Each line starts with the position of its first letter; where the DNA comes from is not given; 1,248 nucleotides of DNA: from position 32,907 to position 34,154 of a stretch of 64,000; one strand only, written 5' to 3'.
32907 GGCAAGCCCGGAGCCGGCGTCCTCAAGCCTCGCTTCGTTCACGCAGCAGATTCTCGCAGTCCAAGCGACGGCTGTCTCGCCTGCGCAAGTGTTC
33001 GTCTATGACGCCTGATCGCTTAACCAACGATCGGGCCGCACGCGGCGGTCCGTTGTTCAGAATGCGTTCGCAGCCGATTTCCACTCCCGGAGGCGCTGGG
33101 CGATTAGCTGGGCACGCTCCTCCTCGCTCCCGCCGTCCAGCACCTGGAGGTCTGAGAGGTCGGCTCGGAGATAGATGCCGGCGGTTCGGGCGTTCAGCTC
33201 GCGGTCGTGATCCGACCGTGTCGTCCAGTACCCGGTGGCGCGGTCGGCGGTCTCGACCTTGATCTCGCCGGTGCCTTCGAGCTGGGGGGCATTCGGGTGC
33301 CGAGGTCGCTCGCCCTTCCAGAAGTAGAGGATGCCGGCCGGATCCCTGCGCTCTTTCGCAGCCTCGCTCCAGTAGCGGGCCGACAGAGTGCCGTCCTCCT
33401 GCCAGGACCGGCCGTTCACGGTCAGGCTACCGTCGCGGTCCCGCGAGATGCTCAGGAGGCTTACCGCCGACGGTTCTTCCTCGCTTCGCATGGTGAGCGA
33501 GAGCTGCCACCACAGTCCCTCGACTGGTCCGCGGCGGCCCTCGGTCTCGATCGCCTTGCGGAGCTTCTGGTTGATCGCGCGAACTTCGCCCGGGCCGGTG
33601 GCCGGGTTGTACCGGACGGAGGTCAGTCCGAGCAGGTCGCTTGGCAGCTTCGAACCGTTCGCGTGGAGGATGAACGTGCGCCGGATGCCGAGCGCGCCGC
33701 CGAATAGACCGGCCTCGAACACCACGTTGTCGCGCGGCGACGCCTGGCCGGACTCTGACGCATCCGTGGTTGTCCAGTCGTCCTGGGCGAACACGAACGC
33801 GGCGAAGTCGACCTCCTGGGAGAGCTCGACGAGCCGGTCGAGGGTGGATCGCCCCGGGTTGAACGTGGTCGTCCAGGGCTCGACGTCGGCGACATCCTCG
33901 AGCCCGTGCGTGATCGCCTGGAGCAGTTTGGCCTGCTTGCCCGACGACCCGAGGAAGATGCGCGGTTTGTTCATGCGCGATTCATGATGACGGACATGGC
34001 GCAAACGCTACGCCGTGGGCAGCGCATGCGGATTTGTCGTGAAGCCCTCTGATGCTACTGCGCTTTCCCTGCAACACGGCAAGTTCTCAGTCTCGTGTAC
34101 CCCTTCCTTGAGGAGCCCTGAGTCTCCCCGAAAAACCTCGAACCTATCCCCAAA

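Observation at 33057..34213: Orphan TIR-like (Cap12/PycTIR-type) effector fused to an unrecognised C-terminal domain, behind the least GC-rich leader in the window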

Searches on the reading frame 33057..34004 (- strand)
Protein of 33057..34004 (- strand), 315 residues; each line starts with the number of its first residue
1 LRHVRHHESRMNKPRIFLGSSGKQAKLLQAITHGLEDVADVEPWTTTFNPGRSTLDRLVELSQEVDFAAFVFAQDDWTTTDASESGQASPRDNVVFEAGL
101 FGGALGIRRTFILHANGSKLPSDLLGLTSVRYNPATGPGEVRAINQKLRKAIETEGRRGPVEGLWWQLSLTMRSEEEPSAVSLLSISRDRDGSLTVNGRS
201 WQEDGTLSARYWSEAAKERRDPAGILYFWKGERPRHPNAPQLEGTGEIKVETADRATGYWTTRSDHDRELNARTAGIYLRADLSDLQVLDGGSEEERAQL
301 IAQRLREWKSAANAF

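Call 3: search_protein_families(library=pfam, proteins=[window:33057-34004:-], max_evalue=1)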
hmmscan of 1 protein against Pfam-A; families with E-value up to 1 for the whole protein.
window:33057-34004:- (315 aa): 2 families
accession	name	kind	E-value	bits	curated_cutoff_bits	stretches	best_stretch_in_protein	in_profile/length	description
PF10137.14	CAP12-PCTIR_TIR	-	1e-23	84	24.7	1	15-133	1-118/119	CAP12/Pycsar effector protein, TIR domain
PF23768.1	DUF7167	-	0.22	12.1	24.4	1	289-309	27-47/60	Domain of unknown function (DUF7167)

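Call 4: search_protein_families(library=padloc, proteins=[window:33057-34004:-], max_evalue=1)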
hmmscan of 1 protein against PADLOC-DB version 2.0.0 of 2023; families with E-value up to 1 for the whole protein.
window:33057-34004:- (315 aa): 9 families
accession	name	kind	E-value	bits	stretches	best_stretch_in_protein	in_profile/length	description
PDLC00729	Effector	-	7.2e-35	118.9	1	12-155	2-144/310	TIR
PDLC00731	Effector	-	1.3e-31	107.8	1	6-157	147-303/306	TIR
PDLC00732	Effector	-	2.8e-27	93.5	1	10-158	147-300/301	TIR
PDLC02371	PycTIR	-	4.9e-25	86.5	1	7-157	145-287/288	-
PDLC05005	PDC-S35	-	5.9e-14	50.4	1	47-133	152-237/264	-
PDLC05007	PDC-S35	-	7.1e-09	33.7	1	53-133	173-252/278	-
PDLC05004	PDC-S35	-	1.5e-08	32.6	1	49-134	155-240/265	-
PDLC05003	PDC-S35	-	3.8e-08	31.2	1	55-153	134-229/245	-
PDLC05006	PDC-S35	-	8.1e-08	29.9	1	49-135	118-207/231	-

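Call 5: search_protein_families(library=ncbifam, proteins=[window:33057-34004:-], max_evalue=1)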
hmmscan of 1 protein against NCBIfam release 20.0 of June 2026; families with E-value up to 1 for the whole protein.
window:33057-34004:- (315 aa): 2 families
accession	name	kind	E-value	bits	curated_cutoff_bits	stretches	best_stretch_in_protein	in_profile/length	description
NF050172.1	CDNTAsCap12CFB2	equivalog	1.8e-24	86.5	450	1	13-152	2-141/312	CBASS system CD-NTase-associated NAD(+) hydrolase Cap12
NF050171.1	CDNTAsCap12CFB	equivalog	4.2e-13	49.2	450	1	15-136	1-126/305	CBASS system CD-NTase-associated NAD(+) hydrolase Cap12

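Call 6: find_homologous_proteins(query=window:33057-33974:-)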
Query window:33057-33974:- (305 aa): 8000 proteins with E <= 0.001 among 8000 candidates; the best 120 are listed.
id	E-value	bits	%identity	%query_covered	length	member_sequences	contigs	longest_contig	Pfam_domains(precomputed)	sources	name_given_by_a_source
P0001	5.1e-184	629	92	100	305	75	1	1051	PF10137.15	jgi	-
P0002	9.2e-184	628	92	100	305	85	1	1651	PF10137.15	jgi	-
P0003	3.5e-183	626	92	100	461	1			PF10137.15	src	-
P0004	5.3e-182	622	92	100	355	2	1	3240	PF10137.15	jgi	jgi:hypothetical protein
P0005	8.0e-182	622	92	100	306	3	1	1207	PF10137.15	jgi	jgi:hypothetical protein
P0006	8.6e-182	621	92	100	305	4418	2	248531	PF10137.15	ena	-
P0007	2.0e-181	620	91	100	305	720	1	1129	PF10137.15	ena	-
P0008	5.8e-181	619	90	100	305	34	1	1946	PF10137.15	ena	-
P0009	1.1e-180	618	91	100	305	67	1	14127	PF10137.15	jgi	jgi:hypothetical protein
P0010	1.2e-180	618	91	100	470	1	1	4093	PF10137.15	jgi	jgi:hypothetical protein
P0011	4.6e-179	612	89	100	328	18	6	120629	PF10137.15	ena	-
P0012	2.3e-178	610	89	100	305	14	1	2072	PF10137.15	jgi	jgi:hypothetical protein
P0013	5.8e-178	609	90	100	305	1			PF10137.15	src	-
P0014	2.4e-177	607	92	98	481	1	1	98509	PF10137.15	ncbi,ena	-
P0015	3.1e-177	606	89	100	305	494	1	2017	PF10137.15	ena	-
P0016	4.2e-177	606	89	100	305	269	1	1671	PF10137.15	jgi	-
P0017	5.4e-177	606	89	100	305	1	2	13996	PF10137.15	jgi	jgi:hypothetical protein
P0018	5.6e-177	606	89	100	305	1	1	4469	PF10137.15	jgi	jgi:hypothetical protein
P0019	6.9e-177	605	89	100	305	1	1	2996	PF10137.15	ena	-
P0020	8.0e-177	605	90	100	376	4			PF10137.15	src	-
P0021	1.1e-176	605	89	99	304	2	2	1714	PF10137.15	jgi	jgi:hypothetical protein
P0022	1.4e-176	604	89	100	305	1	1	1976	PF10137.15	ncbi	-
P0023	1.7e-176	604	89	100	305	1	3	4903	PF10137.15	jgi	jgi:CAP12/Pycsar effector protein, TIR domain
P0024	2.3e-176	604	89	100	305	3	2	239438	PF10137.15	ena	-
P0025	2.7e-176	603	89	100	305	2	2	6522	PF10137.15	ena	-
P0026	2.8e-176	603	88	100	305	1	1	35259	PF10137.15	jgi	jgi:hypothetical protein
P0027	3.0e-176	603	89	100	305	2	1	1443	PF10137.15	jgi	jgi:hypothetical protein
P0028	4.3e-176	603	88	100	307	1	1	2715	PF10137.15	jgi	jgi:hypothetical protein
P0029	5.3e-176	602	88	100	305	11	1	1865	PF10137.15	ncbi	-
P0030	5.7e-176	602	87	100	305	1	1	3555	PF10137.15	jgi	-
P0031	6.1e-176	602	88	100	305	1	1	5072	PF10137.15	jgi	jgi:predicted nucleotide-binding protein with TIR-like domain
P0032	7.2e-176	602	88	100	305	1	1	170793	PF10137.15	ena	-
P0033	1.0e-175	602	88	100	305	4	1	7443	PF10137.15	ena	-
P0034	1.0e-175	601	87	100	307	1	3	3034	PF10137.15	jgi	jgi:hypothetical protein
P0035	1.0e-175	601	88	100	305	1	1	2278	PF10137.15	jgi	jgi:hypothetical protein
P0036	1.1e-175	601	88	100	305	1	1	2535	PF10137.15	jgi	jgi:predicted nucleotide-binding protein with TIR-like domain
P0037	2.0e-175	601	88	100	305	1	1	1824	PF10137.15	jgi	-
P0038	2.6e-175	600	88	100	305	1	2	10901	PF10137.15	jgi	jgi:hypothetical protein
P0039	2.7e-175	600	88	100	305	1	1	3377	PF10137.15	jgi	-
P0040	2.7e-175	600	90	100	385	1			PF10137.15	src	-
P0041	2.7e-175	600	88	100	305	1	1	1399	PF10137.15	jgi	-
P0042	2.8e-175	600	88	100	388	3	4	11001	PF10137.15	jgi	-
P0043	3.3e-175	600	88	100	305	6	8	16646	PF10137.15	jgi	jgi:hypothetical protein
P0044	3.8e-175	600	88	100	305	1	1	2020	PF10137.15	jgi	jgi:predicted nucleotide-binding protein with TIR-like domain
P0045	3.9e-175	600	89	100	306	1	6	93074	PF10137.15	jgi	jgi:hypothetical protein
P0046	4.0e-175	600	87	100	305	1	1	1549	PF10137.15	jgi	jgi:hypothetical protein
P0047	4.2e-175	599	87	100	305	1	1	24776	PF10137.15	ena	-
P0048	4.3e-175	599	88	100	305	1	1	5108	PF10137.15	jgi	jgi:Predicted nucleotide-binding protein containing TIR-like domain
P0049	4.6e-175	599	88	100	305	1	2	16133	PF10137.15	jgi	jgi:Predicted nucleotide-binding protein containing TIR-like domain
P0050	4.9e-175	599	88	100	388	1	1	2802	PF10137.15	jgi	jgi:predicted nucleotide-binding protein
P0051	5.0e-175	599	88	100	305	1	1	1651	PF10137.15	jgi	jgi:Predicted nucleotide-binding protein containing TIR-like domain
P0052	5.1e-175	599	87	100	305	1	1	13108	PF10137.15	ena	-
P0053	5.7e-175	599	88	100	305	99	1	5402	PF10137.15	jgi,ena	jgi:hypothetical protein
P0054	5.9e-175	599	88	100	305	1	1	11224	PF10137.15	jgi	jgi:hypothetical protein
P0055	6.0e-175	599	88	100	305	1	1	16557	PF10137.15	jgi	jgi:hypothetical protein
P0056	6.7e-175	599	88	100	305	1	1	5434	PF10137.15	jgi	jgi:hypothetical protein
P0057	7.0e-175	599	87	100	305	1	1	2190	PF10137.15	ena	-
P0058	7.4e-175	599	87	100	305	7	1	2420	PF10137.15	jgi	jgi:hypothetical protein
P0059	8.1e-175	599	89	100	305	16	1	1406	PF10137.15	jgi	jgi:hypothetical protein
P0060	8.6e-175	598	88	99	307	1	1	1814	PF10137.15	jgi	jgi:hypothetical protein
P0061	9.1e-175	598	88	100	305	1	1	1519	PF10137.15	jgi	-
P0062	9.3e-175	598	88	99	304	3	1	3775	PF10137.15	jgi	jgi:hypothetical protein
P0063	9.5e-175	598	87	100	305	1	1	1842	PF10137.15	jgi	jgi:predicted nucleotide-binding protein with TIR-like domain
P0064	1.0e-174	598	87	100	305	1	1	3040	PF10137.15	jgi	jgi:predicted nucleotide-binding protein with TIR-like domain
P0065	1.1e-174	598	88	100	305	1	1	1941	PF10137.15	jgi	jgi:hypothetical protein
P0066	1.2e-174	598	89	100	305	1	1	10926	PF10137.15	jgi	jgi:hypothetical protein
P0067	1.3e-174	598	88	100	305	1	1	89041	PF10137.15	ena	-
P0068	1.4e-174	598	88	100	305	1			PF10137.15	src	-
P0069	1.6e-174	598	87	100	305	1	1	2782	PF10137.15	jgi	jgi:hypothetical protein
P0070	1.7e-174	597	87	100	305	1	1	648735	PF10137.15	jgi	jgi:hypothetical protein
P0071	1.9e-174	597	88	100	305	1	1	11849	PF10137.15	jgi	jgi:hypothetical protein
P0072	2.0e-174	597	87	100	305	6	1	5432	PF10137.15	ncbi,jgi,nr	ncbi:MAG: nucleotide-binding protein [Actinobacteria bacterium]|nr:MAG: nucleotide-binding protein [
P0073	2.2e-174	597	88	100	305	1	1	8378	PF10137.15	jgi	jgi:hypothetical protein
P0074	2.2e-174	597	88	100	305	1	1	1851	PF10137.15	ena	-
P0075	2.3e-174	597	88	100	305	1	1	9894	PF10137.15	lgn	-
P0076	2.7e-174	597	88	100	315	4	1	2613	PF10137.15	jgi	jgi:predicted nucleotide-binding protein with TIR-like domain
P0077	2.7e-174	597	88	100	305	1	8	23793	PF10137.15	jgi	jgi:hypothetical protein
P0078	2.7e-174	597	88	100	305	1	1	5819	PF10137.15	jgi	jgi:hypothetical protein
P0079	2.8e-174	597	88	100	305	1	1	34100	PF10137.15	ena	-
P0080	2.9e-174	597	86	100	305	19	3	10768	PF10137.15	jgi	jgi:hypothetical protein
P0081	2.9e-174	597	87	100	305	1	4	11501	PF10137.15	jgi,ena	-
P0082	3.0e-174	597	86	100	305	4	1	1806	PF10137.15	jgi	jgi:predicted nucleotide-binding protein with TIR-like domain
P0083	3.2e-174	597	87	100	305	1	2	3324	PF10137.15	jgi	jgi:predicted nucleotide-binding protein with TIR-like domain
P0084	3.3e-174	597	88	100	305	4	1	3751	PF10137.15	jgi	jgi:hypothetical protein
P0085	3.7e-174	596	88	100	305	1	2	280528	PF10137.15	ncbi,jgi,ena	jgi:Predicted nucleotide-binding protein containing TIR-like domain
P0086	3.7e-174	596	88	100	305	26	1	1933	PF10137.15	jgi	-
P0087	4.2e-174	596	88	100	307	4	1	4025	PF10137.15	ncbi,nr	ncbi:MAG TPA: nucleotide-binding protein [Acidimicrobiia bacterium]|nr:nucleotide-binding protein [A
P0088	4.8e-174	596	87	100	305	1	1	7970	PF10137.15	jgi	jgi:predicted nucleotide-binding protein with TIR-like domain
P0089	4.9e-174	596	87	100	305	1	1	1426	PF10137.15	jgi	-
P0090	5.6e-174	596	88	100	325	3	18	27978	PF10137.15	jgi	jgi:hypothetical protein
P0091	5.8e-174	596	87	100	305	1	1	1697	PF10137.15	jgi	jgi:Predicted nucleotide-binding protein containing TIR-like domain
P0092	6.1e-174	596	88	100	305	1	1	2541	PF10137.15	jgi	-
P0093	6.1e-174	596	88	100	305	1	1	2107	PF10137.15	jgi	jgi:hypothetical protein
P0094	6.3e-174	596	87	100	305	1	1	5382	PF10137.15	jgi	jgi:Predicted nucleotide-binding protein containing TIR-like domain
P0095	6.8e-174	596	87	100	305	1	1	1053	PF10137.15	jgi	jgi:hypothetical protein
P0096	6.8e-174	595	88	100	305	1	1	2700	PF10137.15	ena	-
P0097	7.0e-174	595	88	100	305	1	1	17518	PF10137.15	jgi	jgi:hypothetical protein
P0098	7.6e-174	595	88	100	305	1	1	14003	PF10137.15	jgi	jgi:hypothetical protein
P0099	7.8e-174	595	88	99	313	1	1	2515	PF10137.15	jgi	jgi:hypothetical protein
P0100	8.4e-174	595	88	100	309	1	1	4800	PF10137.15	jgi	jgi:CAP12/Pycsar effector protein, TIR domain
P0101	8.8e-174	595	88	100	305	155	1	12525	PF10137.15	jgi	-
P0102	9.2e-174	595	87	100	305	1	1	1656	PF10137.15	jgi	-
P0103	9.3e-174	595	88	100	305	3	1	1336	PF10137.15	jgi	jgi:hypothetical protein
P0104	9.9e-174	595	88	99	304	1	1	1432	PF10137.15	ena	-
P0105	1.0e-173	595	87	100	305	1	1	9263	PF10137.15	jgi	jgi:Predicted nucleotide-binding protein containing TIR-like domain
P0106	1.0e-173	595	87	100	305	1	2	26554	PF10137.15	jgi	jgi:hypothetical protein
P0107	1.1e-173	595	88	99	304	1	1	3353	PF10137.15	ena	-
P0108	1.1e-173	595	87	100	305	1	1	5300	PF10137.15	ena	-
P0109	1.2e-173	595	87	100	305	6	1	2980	PF10137.15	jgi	jgi:hypothetical protein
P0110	1.2e-173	595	87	100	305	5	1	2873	PF10137.15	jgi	jgi:hypothetical protein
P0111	1.3e-173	595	88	100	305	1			PF10137.15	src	-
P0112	1.4e-173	595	87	100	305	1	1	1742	PF10137.15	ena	-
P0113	1.5e-173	594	88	100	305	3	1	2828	PF10137.15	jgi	jgi:predicted nucleotide-binding protein with TIR-like domain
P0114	1.6e-173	594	87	100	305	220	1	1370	PF10137.15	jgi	jgi:hypothetical protein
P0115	1.7e-173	594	87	100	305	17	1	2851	PF10137.15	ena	-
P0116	1.7e-173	594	86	100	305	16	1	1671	PF10137.15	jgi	jgi:CAP12/Pycsar effector protein, TIR domain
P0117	1.8e-173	594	86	100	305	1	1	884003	PF10137.15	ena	-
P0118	2.0e-173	594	87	100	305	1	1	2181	PF10137.15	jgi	-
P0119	2.0e-173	594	87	100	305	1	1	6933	PF10137.15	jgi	jgi:CAP12/Pycsar effector protein, TIR domain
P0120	2.1e-173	594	87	100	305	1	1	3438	PF10137.15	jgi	-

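Call 7: search_solved_structures(query=window:33057-33974:-, max_evalue=10, show_alignments=2)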
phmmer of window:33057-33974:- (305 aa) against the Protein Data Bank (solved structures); distinct sequences matched with E-value up to 10: 4.
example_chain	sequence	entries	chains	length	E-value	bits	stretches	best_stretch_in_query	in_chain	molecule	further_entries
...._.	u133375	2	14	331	1.4e-18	70.7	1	2-127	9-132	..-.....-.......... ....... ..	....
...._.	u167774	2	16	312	2.1e-17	66.8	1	4-123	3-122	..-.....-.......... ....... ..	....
8jsj_A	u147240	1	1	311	7.7e-10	42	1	4-135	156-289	PycTIR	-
7un9_A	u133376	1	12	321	0.025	17.3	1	63-103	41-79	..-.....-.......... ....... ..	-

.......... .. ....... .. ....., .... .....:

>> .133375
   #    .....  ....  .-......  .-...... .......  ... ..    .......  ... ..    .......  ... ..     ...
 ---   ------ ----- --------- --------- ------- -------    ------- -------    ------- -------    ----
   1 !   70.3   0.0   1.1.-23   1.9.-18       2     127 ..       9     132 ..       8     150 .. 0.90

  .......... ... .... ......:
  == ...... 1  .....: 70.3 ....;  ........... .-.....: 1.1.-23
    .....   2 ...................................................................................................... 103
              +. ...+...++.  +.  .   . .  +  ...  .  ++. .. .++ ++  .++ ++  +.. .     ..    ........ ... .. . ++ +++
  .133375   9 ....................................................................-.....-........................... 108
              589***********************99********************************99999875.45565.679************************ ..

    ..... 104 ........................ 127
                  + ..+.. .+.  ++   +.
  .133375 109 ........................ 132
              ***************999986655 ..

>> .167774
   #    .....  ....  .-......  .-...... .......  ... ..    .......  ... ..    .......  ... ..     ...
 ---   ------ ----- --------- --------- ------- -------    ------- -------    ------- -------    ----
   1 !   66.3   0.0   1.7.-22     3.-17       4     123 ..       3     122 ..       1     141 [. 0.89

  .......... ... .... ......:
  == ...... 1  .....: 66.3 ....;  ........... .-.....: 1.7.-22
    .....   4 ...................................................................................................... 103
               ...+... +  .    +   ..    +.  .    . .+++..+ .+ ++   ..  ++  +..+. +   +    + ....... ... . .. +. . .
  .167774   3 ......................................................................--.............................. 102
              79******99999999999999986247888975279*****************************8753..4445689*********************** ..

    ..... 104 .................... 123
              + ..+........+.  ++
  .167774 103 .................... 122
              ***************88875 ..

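Call 11: find_encoding_contigs(protein=P0117, flank=10000, max_places=3)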
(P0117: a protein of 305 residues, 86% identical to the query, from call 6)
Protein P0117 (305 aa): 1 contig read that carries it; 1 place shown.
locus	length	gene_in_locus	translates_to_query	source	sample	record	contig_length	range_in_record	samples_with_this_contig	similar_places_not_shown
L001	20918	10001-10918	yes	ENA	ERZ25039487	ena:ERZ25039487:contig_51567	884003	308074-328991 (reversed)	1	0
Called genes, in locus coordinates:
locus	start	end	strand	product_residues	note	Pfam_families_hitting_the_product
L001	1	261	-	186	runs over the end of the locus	PF00989:PAS (weak), PF08448:PAS_4, PF00196:GerE, PF04545:Sigma70_r4 (weak), PF08281:Sigma70_r4_2 (weak), PF13384:HTH_23 (faint)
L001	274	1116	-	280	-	PF03631:Virul_fac_BrkB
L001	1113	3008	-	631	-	-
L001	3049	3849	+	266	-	PF00702:Hydrolase, PF13344:Hydrolase_6, PF13419:HAD_2 (faint), PF13242:Hydrolase_like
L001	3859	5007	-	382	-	PF06772:LtrA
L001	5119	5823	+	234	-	PF22316:ABhydrolase-like_N (weak)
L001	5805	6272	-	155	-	PF06210:DUF1003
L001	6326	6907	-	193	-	PF03729:DUF308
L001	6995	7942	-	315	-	PF03706:LPG_synthase_TM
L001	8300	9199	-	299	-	-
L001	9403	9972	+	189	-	PF08448:PAS_4, PF00196:GerE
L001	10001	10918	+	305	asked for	PF10137:CAP12-PCTIR_TIR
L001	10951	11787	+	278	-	-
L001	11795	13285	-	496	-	PF01266:DAO (faint), PF01494:FAD_binding_3, PF21274:Rng_hyd_C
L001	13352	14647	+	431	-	-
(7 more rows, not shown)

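Call 12: find_encoding_contigs(protein=P0006, flank=8000, max_places=3)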
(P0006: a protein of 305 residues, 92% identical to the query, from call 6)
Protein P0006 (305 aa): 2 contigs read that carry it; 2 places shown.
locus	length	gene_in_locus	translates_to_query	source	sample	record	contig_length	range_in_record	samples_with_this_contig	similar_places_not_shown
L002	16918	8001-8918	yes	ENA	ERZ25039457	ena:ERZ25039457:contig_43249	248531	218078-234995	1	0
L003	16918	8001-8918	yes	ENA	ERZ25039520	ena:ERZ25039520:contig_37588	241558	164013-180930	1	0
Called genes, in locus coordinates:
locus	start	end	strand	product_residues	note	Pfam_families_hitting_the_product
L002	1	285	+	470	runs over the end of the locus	PF01654:Cyt_bd_oxida_I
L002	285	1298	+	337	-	PF02322:Cyt_bd_oxida_II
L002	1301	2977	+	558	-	PF00664:ABC_membrane, PF00005:ABC_tran, PF02463:SMC_N (faint), PF13304:AAA_21 (faint)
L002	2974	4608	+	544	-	PF00664:ABC_membrane, PF00005:ABC_tran, PF02463:SMC_N (faint), PF13191:AAA_16 (weak), PF13304:AAA_21 (faint)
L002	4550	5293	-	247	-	-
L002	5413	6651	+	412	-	PF07995:GSDH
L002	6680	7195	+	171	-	PF05995:CDO_I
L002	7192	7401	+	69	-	-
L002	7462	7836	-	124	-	-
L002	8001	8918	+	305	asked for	PF10137:CAP12-PCTIR_TIR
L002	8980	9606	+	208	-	PF23913:DUF7255 (faint)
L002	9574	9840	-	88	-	PF24868:YABBY_N (weak), PF11331:Zn_ribbon_12 (weak)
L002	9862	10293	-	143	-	PF06240:COXG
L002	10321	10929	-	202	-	-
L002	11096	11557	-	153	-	PF20256:MoCoBD_2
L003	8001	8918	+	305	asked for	PF10137:CAP12-PCTIR_TIR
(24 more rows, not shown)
